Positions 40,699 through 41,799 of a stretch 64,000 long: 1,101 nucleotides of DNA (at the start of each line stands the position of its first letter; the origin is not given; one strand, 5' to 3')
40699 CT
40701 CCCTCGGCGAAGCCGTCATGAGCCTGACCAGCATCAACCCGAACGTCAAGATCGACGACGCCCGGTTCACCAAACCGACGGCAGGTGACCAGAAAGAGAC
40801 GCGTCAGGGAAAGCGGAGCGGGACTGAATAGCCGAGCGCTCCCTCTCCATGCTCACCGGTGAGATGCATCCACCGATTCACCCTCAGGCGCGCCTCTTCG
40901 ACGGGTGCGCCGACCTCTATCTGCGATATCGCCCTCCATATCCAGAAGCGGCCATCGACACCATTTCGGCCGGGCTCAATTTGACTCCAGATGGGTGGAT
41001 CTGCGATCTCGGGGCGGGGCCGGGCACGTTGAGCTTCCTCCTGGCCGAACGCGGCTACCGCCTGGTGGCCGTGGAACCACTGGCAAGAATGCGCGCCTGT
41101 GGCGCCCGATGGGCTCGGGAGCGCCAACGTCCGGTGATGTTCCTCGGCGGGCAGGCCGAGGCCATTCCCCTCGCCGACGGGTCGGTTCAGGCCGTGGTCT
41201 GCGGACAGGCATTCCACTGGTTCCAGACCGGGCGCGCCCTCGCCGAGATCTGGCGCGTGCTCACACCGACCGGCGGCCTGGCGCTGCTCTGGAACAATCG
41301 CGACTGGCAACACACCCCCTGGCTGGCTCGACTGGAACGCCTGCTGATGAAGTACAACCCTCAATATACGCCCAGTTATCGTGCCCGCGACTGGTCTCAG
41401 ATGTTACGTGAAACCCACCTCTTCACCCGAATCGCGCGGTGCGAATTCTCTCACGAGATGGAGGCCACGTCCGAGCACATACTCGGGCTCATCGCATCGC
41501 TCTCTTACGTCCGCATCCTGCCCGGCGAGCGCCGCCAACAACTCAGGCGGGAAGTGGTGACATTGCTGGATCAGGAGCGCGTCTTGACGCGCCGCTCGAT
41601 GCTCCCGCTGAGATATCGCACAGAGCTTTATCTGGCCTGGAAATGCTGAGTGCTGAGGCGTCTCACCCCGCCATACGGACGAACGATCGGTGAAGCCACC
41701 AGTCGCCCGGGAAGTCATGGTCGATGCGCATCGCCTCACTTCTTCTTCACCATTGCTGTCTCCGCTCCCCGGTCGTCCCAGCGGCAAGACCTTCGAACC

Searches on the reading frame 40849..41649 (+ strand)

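Call 87: search_protein_families(library=pfam, max_evalue=0.00001, proteins=[window:40849-41649:+])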
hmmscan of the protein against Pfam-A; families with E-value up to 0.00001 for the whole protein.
window:40849-41649:+ (266 aa): 3 families
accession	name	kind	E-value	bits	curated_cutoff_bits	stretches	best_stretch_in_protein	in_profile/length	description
PF08241.18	Methyltransf_11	-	6.4e-17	62.4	21.2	1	53-145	2-94/95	Methyltransferase domain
PF13649.12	Methyltransf_25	-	4e-15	56.7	27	1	51-142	1-97/97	Methyltransferase domain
PF08242.18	Methyltransf_12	-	7.6e-07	30.2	30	1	53-143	2-97/98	Methyltransferase domain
